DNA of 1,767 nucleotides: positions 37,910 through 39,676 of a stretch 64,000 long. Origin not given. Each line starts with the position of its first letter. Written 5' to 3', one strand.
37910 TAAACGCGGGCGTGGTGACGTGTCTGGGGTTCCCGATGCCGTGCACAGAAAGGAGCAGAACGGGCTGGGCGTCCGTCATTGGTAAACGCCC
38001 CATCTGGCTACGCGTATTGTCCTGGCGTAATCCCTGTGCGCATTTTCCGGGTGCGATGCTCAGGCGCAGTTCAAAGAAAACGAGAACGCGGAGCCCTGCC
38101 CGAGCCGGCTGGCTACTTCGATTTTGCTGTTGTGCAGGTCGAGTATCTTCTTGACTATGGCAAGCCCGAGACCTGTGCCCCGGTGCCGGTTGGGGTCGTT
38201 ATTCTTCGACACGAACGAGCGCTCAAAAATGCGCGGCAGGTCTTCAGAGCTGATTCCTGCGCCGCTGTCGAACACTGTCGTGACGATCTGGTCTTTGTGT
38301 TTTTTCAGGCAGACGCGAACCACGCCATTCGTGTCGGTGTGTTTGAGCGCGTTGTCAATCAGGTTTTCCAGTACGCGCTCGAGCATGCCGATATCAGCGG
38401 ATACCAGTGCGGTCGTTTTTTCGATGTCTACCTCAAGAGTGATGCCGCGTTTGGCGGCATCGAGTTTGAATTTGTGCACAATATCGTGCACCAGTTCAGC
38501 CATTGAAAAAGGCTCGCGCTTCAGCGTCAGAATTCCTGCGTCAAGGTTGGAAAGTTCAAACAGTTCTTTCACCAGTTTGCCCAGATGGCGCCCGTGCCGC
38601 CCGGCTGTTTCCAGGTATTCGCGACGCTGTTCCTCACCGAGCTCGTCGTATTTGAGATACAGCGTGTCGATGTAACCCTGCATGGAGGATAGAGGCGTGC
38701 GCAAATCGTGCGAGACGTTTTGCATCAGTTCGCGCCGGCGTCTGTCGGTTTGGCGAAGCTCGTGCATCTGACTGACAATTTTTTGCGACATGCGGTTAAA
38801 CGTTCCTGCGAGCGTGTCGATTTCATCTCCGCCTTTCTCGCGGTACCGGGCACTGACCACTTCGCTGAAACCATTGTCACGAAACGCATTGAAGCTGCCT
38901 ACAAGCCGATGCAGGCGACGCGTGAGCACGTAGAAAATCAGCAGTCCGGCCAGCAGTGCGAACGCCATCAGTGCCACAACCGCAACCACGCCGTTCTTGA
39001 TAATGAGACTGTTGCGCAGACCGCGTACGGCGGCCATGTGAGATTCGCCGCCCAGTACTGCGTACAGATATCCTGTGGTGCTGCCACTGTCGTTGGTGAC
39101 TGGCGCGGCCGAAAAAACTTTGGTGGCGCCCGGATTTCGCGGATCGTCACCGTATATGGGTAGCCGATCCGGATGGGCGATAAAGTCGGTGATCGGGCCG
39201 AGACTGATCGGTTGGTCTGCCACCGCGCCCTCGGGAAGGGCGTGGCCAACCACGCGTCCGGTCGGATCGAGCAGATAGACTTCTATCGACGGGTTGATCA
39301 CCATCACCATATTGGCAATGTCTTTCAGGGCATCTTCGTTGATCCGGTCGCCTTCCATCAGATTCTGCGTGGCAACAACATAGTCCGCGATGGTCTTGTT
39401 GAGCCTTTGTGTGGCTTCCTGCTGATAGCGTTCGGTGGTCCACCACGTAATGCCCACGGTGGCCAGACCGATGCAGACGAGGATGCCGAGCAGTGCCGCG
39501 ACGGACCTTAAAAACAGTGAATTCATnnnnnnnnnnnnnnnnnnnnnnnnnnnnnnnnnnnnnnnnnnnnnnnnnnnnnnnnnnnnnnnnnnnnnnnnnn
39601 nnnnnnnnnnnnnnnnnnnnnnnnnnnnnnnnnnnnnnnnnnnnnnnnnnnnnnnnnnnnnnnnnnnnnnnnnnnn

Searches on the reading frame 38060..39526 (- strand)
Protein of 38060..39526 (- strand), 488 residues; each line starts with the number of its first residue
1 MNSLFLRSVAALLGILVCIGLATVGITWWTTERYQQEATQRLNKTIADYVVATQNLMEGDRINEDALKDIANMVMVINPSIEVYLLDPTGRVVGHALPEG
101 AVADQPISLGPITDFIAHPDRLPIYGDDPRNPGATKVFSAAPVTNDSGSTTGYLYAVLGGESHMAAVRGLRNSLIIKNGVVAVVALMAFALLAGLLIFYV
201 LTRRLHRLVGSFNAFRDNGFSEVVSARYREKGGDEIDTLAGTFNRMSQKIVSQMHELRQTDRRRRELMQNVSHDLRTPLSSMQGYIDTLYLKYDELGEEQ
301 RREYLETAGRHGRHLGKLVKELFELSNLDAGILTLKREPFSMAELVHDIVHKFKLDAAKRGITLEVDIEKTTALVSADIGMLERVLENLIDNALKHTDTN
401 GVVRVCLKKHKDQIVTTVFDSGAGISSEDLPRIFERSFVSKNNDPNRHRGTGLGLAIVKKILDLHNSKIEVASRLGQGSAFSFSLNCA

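Call 69: search_protein_families(library=pfam, proteins=[window:38060-39526:-], max_evalue=0.00001)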
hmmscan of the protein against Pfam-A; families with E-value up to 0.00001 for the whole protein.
window:38060-39526:- (488 aa): 3 families
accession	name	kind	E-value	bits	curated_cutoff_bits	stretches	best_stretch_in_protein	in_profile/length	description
PF02518.31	HATPase_c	-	6e-26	91.5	26.4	1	379-485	3-107/111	Histidine kinase-, DNA gyrase B-, and HSP90-like ATPase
PF00512.31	HisKA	-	1.9e-16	60.3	26.9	1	264-331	2-66/66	His Kinase A (phospho-acceptor) domain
PF00672.30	HAMP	-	1.1e-07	32.4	25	1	201-250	6-51/53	HAMP domain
